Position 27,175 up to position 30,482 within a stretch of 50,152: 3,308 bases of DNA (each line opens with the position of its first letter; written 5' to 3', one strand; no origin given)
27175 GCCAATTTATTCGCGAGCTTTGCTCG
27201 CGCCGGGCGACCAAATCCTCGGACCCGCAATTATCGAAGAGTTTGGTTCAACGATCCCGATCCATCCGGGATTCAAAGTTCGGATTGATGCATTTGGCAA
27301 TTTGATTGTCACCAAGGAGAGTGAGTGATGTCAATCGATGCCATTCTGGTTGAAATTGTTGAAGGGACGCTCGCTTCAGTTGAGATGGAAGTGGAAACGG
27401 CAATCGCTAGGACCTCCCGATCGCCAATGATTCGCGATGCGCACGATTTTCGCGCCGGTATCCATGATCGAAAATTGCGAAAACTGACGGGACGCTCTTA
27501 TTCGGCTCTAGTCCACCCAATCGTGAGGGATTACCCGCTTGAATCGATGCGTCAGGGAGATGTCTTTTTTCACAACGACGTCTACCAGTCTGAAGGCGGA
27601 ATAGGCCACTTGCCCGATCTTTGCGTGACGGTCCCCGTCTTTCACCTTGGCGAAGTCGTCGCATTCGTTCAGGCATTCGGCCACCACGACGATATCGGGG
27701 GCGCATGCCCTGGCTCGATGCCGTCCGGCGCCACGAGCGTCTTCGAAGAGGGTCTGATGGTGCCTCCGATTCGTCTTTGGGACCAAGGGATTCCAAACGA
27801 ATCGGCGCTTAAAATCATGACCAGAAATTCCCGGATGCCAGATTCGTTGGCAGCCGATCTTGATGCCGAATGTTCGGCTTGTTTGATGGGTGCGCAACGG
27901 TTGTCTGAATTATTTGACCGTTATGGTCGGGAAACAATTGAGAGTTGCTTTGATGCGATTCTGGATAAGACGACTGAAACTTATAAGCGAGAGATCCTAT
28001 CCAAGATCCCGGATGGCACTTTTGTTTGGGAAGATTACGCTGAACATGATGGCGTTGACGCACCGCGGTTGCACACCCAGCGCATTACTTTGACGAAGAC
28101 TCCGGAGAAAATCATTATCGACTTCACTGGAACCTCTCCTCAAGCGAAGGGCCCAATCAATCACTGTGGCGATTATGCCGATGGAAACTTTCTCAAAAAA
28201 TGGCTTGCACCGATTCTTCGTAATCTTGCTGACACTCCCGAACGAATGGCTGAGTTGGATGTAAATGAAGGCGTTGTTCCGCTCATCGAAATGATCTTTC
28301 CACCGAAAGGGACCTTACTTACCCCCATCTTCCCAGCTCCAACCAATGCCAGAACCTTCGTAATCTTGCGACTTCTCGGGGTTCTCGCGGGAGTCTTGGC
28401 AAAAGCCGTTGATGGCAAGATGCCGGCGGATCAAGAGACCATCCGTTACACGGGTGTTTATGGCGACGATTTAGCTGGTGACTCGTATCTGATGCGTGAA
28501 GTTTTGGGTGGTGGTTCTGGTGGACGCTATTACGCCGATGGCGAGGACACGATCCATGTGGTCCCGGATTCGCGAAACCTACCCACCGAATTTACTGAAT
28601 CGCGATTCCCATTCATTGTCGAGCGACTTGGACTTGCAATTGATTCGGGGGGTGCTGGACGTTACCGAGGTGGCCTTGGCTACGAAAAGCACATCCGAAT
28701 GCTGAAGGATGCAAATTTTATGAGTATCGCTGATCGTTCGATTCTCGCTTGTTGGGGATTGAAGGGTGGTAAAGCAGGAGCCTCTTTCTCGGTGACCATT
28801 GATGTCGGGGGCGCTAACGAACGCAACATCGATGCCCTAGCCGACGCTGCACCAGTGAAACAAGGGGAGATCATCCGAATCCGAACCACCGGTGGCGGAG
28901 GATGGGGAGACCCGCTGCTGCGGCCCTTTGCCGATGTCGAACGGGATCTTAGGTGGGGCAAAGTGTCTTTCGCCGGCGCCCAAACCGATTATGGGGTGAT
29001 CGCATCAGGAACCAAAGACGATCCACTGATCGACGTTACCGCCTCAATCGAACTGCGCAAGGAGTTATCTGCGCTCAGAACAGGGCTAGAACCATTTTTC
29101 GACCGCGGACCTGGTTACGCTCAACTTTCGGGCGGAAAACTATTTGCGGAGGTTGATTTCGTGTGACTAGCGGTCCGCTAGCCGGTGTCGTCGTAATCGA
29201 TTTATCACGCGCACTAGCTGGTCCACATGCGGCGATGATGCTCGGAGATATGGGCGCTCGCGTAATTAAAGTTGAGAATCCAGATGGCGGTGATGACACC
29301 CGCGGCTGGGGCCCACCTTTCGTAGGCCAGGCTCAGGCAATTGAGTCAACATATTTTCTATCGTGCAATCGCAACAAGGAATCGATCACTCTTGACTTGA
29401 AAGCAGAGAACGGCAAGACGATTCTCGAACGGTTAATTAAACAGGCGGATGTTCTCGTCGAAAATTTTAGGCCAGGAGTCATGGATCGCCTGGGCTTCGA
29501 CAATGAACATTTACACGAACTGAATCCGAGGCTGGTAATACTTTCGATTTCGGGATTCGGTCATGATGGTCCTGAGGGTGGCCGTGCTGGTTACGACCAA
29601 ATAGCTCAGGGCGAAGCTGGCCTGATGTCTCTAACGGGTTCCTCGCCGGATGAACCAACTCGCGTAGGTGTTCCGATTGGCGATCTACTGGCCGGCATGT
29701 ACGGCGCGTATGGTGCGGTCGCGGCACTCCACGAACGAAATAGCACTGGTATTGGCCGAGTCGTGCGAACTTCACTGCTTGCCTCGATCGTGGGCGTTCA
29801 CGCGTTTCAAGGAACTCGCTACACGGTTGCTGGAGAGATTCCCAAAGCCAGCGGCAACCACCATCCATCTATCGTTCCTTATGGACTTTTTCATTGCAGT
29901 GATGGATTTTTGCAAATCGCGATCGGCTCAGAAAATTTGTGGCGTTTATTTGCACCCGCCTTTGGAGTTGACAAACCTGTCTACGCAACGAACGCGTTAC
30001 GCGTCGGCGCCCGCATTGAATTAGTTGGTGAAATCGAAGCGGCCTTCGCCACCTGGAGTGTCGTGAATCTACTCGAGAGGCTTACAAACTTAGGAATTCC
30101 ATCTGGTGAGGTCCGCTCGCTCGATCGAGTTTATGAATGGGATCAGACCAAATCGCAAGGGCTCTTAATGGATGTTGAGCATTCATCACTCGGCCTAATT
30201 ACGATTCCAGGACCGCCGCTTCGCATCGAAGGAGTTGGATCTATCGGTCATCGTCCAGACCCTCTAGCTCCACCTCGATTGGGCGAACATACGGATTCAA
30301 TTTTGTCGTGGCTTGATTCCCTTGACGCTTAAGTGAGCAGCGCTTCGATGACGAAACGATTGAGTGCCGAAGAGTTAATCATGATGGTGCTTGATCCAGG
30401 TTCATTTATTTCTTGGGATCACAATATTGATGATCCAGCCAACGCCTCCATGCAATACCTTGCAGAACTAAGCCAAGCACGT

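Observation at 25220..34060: Six-gene block (HyuA, HyuB, type III CoA-transferase, fused AccD-AccA carboxyltransferase, carbamate kinase, AtzD/barbiturase-family amidohydrolase): candidate undescribed cyclic-amide/ureide catabolic pathway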

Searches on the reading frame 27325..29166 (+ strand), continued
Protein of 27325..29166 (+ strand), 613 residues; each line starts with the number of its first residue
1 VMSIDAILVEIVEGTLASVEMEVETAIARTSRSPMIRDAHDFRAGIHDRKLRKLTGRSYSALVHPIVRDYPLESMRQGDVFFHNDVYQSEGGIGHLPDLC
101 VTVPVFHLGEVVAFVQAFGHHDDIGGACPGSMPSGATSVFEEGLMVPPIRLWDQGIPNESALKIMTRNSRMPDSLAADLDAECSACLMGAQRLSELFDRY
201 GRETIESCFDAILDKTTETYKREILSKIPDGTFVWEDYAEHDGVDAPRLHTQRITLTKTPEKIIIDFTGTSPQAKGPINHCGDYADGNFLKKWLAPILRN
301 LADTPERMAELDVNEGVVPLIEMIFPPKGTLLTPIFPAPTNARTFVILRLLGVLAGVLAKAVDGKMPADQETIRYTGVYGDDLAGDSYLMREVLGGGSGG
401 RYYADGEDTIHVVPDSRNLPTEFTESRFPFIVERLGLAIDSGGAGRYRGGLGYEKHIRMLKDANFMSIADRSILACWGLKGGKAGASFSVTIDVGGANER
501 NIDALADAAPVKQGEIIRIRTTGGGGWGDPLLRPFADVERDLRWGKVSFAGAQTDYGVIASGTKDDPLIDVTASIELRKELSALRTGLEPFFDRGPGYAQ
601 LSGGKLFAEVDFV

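Call 42: search_protein_families(library=ncbifam, proteins=[L082:15441-16940:+, L082:6918-7808:+, L082:3745-6147:+, L082:953-2404:+], max_evalue=1e-10)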
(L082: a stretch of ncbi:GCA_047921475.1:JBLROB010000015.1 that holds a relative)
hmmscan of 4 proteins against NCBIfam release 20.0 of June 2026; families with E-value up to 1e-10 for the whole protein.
L082:15441-16940:+ (499 aa): 103 families (the best 25 are shown)
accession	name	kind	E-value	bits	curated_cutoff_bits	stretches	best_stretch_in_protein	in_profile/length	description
NF005702.0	PRK07514.1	subfamily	1.8e-140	468.7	558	1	33-495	11-496/506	malonyl-CoA synthase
NF005858.0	PRK07787.1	subfamily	1.2e-131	439.4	575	1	51-497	26-470/471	acyl-CoA synthetase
NF004837.0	PRK06187.1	subfamily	1.9e-102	343.2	476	1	153-495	161-518/531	long-chain-fatty-acid--CoA ligase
NF004114.0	PRK05605.1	equivalog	9.6e-101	337.8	766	1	155-496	214-566/575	long-chain-fatty-acid--CoA ligase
NF005801.1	PRK07656.1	equivalog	6.5e-93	312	657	1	158-495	160-499/500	FadD3 family acyl-CoA ligase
NF006572.0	PRK09088.1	equivalog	2.5e-83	280.4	696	1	48-496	25-484/491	acyl-CoA synthetase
NF004511.1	PRK05852.1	equivalog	1.1e-81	275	650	1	121-495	115-500/505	FadD7 family fatty acid--CoA ligase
NF005307.0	PRK06839.1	equivalog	2.9e-81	273.6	748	1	69-496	46-490/496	o-succinylbenzoate--CoA ligase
NF006181.0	PRK08314.1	subfamily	4.3e-81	272.9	705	1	152-495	194-550/563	long-chain-fatty-acid--CoA ligase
TIGR01923.1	menE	equivalog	1.9e-79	267.6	330.15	1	55-495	3-442/442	o-succinylbenzoate--CoA ligase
NF006182.0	PRK08316.1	subfamily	2.1e-77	260.8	663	1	152-496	161-514/523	fatty acyl-CoA synthetase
NF009233.0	PRK12583.1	subfamily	2.3e-77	260.7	832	1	159-495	198-546/558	fatty acid CoA ligase family protein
NF002966.0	PRK03640.1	equivalog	1e-76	258.5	556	1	48-497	24-478/483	o-succinylbenzoate--CoA ligase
NF005463.0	PRK07059.1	subfamily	2.1e-76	257.5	869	1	158-496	200-553/557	long-chain-fatty-acid--CoA ligase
NF052580.1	Str24CoAsynCasG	equivalog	2e-74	250.9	750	1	54-495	69-546/548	steroid-24-oyl-CoA synthetase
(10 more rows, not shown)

L082:6918-7808:+ (296 aa): 9 families
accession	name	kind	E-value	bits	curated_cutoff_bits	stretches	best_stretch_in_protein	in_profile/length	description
NF040852.1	nitrile_Arch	equivalog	6.3e-29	100.9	500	1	24-241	16-228/262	nitrilase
NF009803.0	PRK13287.1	equivalog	9.8e-26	90.3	406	1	3-238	13-247/333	formamidase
TIGR03381.1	agmatine_aguB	equivalog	1.8e-25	89.9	410.25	1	20-246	11-252/279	N-carbamoylputrescine amidase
NF033621.1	de_GSH_amidase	exception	1.8e-25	89.8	355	1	21-250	11-238/260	deaminated glutathione amidase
NF009802.0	PRK13286.1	equivalog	1.3e-20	73.6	427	1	14-228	22-238/345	aliphatic amidase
NF007757.0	PRK10438.1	equivalog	3.7e-20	72.2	249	1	24-257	19-238/256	amidohydrolase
NF043013.1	DeGluthAmidYersProt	equivalog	5.5e-19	68.4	500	1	21-237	15-240/278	deaminated glutathione amidase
TIGR00546.1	lnt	equivalog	1.4e-13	50.8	132.9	0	17-124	174-274/395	apolipoprotein N-acyltransferase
NF010588.0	PRK13981.1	equivalog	1.8e-11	43.2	479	1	22-240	18-236/546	NAD+ synthase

L082:3745-6147:+ (800 aa): 13 families
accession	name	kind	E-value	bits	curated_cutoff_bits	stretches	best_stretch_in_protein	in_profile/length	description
NF040766.1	CODH_aero_grp5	exception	0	1475.4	950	1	2-783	3-785/785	aerobic carbon-monoxide dehydrogenase large subunit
NF041018.1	glyceraldDH_alpha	equivalog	4.1e-194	647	790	1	4-779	3-740/741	glyceraldehyde dehydrogenase subunit alpha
TIGR02416.1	CO_dehy_Mo_lg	equivalog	5.1e-132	441.6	991.15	1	12-781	1-769/770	aerobic carbon-monoxide dehydrogenase large subunit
NF043082.1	XdhA_XDHase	equivalog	1.2e-123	413.8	780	2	5-581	2-573/758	xanthine dehydrogenase subunit XdhA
TIGR03194.1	4hydrxCoA_A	equivalog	9.9e-121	404.5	994.55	1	13-781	6-744/746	4-hydroxybenzoyl-CoA reductase subunit alpha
NF007426.0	PRK09970.1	equivalog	1e-116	390.9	916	2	2-591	4-585/761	xanthine dehydrogenase molybdenum-binding subunit XdhA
TIGR03196.1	pucD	equivalog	8.3e-85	285.7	783.65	1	5-780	4-755/763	xanthine dehydrogenase subunit D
TIGR02965.1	xanthine_xdhB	equivalog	4.6e-81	273.1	849.5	2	15-396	12-376/758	xanthine dehydrogenase molybdopterin binding subunit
TIGR03313.1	Se_sel_red_Mo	hypoth_equivalog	1.7e-73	247.8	1101.9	3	155-589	351-781/951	molybdopterin-dependent oxidoreductase Mo/Fe-S-binding subunit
NF045668.1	pterin_aldehy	equivalog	1.1e-70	238.9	1100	2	17-549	188-714/905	molybdopterin-dependent aldehyde oxidoreductase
NF041671.1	peri_hyde_PaoC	equivalog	1.7e-66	225.1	1180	2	1-589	15-564/735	aldehyde oxidoreductase molybdenum-binding subunit PaoC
TIGR03311.1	Se_dep_XDH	equivalog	1.4e-64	218.6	830.45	1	4-553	162-678/848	selenium-dependent xanthine dehydrogenase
TIGR02969.1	mam_aldehyde_ox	subfamily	4.4e-46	157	1912.3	2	4-546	576-1095/1330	aldehyde oxidase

L082:953-2404:+ (483 aa): 4 families
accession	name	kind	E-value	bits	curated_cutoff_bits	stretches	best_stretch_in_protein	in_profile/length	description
TIGR03616.1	RutG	equivalog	4.9e-104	348.4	758.65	1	18-445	18-425/429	pyrimidine utilization transport protein G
TIGR00801.1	ncs2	superfamily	5.2e-77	259.5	291.8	1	28-440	3-411/415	NCS2 family nucleobase:cation symporter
NF007995.0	PRK10720.1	equivalog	2.1e-75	254.2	477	2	257-458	217-419/429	uracil permease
TIGR03173.1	pbuX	subfamily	3.3e-43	148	414.15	2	257-420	211-373/407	xanthine permease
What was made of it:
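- The ligase's best match is malonyl-CoA synthase (call 42).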

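Call 44: get_annotated_region(hit=H4, flank=9000)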
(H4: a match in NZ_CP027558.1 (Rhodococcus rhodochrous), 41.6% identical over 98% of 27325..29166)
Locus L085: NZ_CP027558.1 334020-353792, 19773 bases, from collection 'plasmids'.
description: Rhodococcus rhodochrous strain BX2 plasmid unnamed1, complete sequence
organism: Rhodococcus rhodochrous (NCBI taxid 1829)
taxonomy: Bacteria; Actinomycetota; Actinomycetes; Mycobacteriales; Nocardiaceae; Rhodococcus; Rhodococcus rhodochrous
host: -; source: mixed culture,sewage tank; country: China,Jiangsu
typing (MOB-suite, as given by PLSDB): non-mobilizable
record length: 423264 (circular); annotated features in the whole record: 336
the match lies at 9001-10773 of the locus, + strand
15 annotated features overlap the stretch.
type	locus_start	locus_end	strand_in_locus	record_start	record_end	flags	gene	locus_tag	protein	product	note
CDS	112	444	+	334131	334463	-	-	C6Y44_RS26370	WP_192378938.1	GNAT family N-acetyltransferase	-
CDS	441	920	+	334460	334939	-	-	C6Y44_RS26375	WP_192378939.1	carboxymuconolactone decarboxylase family protein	-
CDS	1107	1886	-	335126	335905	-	-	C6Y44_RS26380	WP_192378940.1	ABC transporter ATP-binding protein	-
CDS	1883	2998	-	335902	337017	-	-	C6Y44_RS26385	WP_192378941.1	iron ABC transporter permease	GO:0006826 - iron ion transport [Evidence IEA]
CDS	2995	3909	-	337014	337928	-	-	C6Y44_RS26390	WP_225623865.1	ABC transporter substrate-binding protein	-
CDS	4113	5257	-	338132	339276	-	-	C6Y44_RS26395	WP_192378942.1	IS3 family transposase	-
CDS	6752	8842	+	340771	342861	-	-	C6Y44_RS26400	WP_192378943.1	hydantoinase/oxoprolinase family protein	-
CDS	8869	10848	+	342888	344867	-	-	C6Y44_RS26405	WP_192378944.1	hydantoinase B/oxoprolinase family protein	-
CDS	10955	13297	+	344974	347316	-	-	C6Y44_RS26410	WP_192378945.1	penicillin acylase family protein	-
CDS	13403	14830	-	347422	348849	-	-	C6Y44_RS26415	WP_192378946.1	amidase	-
CDS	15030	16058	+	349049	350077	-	-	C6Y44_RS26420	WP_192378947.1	response regulator transcription factor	GO:0000160 - phosphorelay signal transduction system [Evidence IEA]; GO:0006355 - regulation of DNA-templated ...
CDS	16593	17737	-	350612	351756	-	-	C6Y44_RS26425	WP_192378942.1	IS3 family transposase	-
CDS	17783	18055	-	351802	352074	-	-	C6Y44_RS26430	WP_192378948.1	IS3 family transposase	-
CDS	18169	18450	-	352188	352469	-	-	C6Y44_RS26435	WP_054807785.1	transposase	GO:0006313 - DNA transposition [Evidence IEA]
CDS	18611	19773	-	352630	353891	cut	-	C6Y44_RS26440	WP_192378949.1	IS3 family transposase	-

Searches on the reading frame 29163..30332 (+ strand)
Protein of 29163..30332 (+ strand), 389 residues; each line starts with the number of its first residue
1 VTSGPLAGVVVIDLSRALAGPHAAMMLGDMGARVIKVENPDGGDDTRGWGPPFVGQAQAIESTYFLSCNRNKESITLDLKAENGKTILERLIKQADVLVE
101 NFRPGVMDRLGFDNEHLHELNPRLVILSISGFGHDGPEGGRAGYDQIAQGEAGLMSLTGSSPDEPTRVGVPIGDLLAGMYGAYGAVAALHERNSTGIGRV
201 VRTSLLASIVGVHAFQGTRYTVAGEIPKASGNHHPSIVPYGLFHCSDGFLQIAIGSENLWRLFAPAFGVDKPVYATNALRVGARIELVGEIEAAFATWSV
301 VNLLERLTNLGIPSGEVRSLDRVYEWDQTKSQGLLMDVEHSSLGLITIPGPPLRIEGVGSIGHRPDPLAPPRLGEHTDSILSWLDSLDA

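Call 3: search_protein_families(library=pfam, proteins=[window:29163-30332:+])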
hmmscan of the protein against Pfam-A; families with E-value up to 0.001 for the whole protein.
window:29163-30332:+ (389 aa): 1 family
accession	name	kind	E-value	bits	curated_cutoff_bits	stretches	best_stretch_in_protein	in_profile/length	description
PF02515.22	CoA_transf_3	-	8.5e-113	377.6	23.3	1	6-377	1-366/366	CoA-transferase family III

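Call 4: search_protein_families(library=ncbifam, proteins=[window:29163-30332:+])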
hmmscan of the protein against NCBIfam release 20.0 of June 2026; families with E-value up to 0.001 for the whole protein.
window:29163-30332:+ (389 aa): 7 families
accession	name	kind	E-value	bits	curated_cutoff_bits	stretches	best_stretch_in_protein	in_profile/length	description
NF052585.1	SucGlutTfsCaiB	equivalog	7.3e-99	331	750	1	4-387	6-391/394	succinate--glutarate CoA-transferase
NF008511.0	PRK11430.1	equivalog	8.8e-73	245.6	522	1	3-365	7-363/381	CoA:oxalate CoA-transferase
NF041294.1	Scnl_mescCoAtase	equivalog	2e-69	234.6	700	1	6-381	4-380/381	succinyl-CoA:mesaconate CoA-transferase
NF003809.0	PRK05398.1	subfamily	3.1e-64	217.1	442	2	4-210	3-205/416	formyl-CoA transferase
TIGR03253.1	oxalate_frc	equivalog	8.7e-63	212.4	504.2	2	5-208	3-202/416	formyl-CoA transferase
NF002914.1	PRK03525.1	equivalog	9.2e-35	120.3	413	1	4-255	8-248/400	L-carnitine CoA-transferase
TIGR04253.1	mesacon_CoA_iso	equivalog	3.1e-17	62.7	725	1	6-381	3-380/403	2-methylfumaryl-CoA isomerase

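Call 21: search_solved_structures(query=window:29163-30332:+)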
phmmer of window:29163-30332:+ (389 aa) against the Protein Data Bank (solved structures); distinct sequences matched with E-value up to 0.001: 35.
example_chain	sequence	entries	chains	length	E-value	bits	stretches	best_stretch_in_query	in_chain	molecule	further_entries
10uh_A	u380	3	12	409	4.1e-83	282.8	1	5-387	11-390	Formyl-coenzyme a transferase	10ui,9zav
4ed9_A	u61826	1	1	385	8.1e-79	268.7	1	2-339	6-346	CAIB/BAIF family protein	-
9br7_A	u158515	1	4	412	1.2e-78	268.2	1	5-382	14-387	Succinate--hydroxymethylglutarate CoA-transferase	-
9br6_A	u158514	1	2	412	1.2e-78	268.1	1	5-382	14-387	Succinate--hydroxymethylglutarate CoA-transferase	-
4hl6_A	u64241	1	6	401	2.4e-65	224.3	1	3-361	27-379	Uncharacterized protein YfdE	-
1p5h_A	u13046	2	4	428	3.6e-50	174.4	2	4-210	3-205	Formyl-coenzyme A transferase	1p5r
2vjo_A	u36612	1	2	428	3.6e-50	174.4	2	4-210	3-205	FORMYL-COENZYME A TRANSFERASE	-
2vjk_A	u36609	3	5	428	4.9e-50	173.9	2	4-210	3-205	FORMYL-COENZYME A TRANSFERASE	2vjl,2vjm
2vjn_A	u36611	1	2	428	5e-50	173.9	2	4-210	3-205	FORMYL-COENZYME A TRANSFERASE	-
1t4c_A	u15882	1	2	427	6.7e-50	173.5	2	5-210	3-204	Formyl-CoA:oxalate CoA-transferase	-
1vgr_A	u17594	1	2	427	2.4e-49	171.7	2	5-210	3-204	Formyl-coenzyme A transferase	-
2vjp_A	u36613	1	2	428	4.3e-49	170.8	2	4-210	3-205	FORMYL-COENZYME A TRANSFERASE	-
1t3z_A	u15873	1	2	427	4.6e-49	170.7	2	5-210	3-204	Formyl-coenzyme A transferase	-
2vjm_B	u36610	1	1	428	4.8e-49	170.7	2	4-210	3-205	FORMYL-COENZYME A TRANSFERASE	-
1vgq_A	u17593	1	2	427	8.6e-49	169.8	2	5-210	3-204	Formyl-coenzyme A transferase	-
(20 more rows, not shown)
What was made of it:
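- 29163..30332 (+): Type III CoA-transferase. It overlaps the HyuB stop (GTGA). The best NCBIfam hits are succinate-glutarate and oxalate CoA-transferases, all below their equivalog cut-offs (calls 3, 4, 21).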
